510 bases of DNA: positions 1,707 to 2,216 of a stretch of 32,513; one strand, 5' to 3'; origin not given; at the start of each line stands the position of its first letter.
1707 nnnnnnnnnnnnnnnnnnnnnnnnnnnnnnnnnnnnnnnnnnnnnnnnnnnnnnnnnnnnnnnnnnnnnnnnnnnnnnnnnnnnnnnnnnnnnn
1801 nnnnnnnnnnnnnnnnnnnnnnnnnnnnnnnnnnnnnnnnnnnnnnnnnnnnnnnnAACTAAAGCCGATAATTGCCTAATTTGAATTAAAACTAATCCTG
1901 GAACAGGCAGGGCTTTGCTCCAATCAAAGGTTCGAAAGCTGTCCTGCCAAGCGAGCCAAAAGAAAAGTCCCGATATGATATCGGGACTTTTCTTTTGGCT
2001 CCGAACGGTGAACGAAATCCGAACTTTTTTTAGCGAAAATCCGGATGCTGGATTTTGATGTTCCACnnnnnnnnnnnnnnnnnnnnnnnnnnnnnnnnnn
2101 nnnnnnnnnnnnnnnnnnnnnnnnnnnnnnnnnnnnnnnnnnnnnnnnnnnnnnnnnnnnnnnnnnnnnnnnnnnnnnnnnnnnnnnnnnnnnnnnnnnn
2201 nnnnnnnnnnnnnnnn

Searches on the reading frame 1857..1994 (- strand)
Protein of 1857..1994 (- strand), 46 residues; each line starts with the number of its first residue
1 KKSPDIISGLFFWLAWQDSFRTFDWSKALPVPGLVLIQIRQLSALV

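Call 23: find_related_loci(query=A2, collection=genome_contigs, flank=3000)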
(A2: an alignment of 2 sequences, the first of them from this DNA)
Query A2 (46 aa) in genome_contigs; peptide patterns used: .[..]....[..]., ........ (x = any residue, [..] = any of these).
37 stretches matched a pattern; 2 encode a relative of the query (tblastn E <= 1e-3); 2 distinct loci.
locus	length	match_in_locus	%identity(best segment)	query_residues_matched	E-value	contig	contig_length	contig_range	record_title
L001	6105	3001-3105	77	12-46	4e-16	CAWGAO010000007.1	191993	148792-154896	MAG: Candidatus Tagabacteria bacterium isolate MFD04408.bin.2.160 genome assembly, contig: contig_70654, whole genome sh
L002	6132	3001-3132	57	2-45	5e-14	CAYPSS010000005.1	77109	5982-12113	MAG TPA_asm: uncultured Gammaproteobacteria bacterium isolate binchicken_co27_474 genome assembly, contig: NODE_520_leng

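Call 30: find_related_loci(query=A4, collection=metagenome_contigs, flank=3000)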
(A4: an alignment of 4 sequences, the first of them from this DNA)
Query A4 (40 aa) in metagenome_contigs; peptide patterns used: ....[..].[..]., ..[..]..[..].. (x = any residue, [..] = any of these).
278 stretches matched a pattern; 100 encode a relative of the query (tblastn E <= 1e-3); the best 80 are kept; 80 distinct loci.
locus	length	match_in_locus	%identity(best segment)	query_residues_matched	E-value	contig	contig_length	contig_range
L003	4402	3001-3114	71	3-40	4e-15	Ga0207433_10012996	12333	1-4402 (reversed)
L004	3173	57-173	74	2-40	7e-15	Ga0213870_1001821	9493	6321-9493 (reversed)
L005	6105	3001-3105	80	6-40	1e-14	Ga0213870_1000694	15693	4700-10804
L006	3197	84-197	71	3-40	1e-14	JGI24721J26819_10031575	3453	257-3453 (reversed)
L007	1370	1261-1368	75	5-40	1e-14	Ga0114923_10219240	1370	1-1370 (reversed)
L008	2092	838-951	68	3-40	4e-14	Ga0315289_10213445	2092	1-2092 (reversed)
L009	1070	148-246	85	8-40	5e-14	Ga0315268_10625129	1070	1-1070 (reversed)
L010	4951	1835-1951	59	2-40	5e-14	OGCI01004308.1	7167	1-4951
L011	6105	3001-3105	71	6-40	6e-14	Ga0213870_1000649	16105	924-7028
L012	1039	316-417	79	7-40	9e-14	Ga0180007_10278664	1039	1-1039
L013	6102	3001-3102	74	7-40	3e-13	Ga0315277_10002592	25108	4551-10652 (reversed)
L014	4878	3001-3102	74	7-40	2e-13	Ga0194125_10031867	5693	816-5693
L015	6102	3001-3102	62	7-40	4e-13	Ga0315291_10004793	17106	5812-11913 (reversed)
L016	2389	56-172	59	2-40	4e-13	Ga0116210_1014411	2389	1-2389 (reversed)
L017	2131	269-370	65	7-40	8e-13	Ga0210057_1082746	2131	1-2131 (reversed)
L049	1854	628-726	64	7-39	7e-11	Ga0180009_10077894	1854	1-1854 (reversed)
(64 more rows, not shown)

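Call 38: search_protein_families(library=pfam, proteins=[L010:365-1951:+, L015:1528-3102:+], max_evalue=0.01)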
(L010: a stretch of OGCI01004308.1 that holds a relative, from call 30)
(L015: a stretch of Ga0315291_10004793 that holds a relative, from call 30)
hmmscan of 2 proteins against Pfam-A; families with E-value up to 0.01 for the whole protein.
L010:365-1951:+ (529 aa): 4 families
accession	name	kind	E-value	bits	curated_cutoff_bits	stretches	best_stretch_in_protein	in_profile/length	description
PF00239.26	Resolvase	-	4.6e-22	79.1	23.3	1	4-149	2-144/145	Resolvase, N terminal domain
PF07508.19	Recombinase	-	3.9e-13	50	21.1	1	175-259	5-102/102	Recombinase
PF13408.12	Zn_ribbon_recom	-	4.5e-10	40.2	25.3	1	271-320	1-54/58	Recombinase zinc beta ribbon domain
PF09851.14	SHOCT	-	0.0013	18.8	27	1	378-394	12-28/28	Short C-terminal domain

L015:1528-3102:+ (525 aa): 4 families
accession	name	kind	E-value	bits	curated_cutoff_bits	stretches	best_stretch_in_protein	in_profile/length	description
PF00239.26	Resolvase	-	3e-35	121.9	23.3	1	6-150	3-143/145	Resolvase, N terminal domain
PF07508.19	Recombinase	-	3.3e-11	43.8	21.1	1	175-260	1-99/102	Recombinase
PF13408.12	Zn_ribbon_recom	-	1.8e-08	35.1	25.3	1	276-333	1-57/58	Recombinase zinc beta ribbon domain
PF24611.2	Spectrin_Anc-1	-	0.0082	16.9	33.2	1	394-452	14-72/115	Nuclear anchorage protein 1, spectrin-like repeat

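Call 98: find_related_loci(query=A4, collection=viral_contigs, flank=3000)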
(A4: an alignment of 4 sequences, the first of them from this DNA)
Query A4 (40 aa) in viral_contigs; peptide patterns used: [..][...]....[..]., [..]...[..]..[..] (x = any residue, [..] = any of these).
11 stretches matched a pattern, but none encodes a relative of the query by tblastn (E <= 1e-3).

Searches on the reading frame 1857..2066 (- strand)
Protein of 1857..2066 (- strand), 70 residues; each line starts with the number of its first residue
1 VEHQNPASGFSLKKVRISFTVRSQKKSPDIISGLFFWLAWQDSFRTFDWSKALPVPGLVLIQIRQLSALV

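Call 21: find_homologous_proteins(query=window:1857-2066:-, max_evalue=10)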
Query seq(70 aa): no candidate shares three 5-residue words with the query. No homologue found.
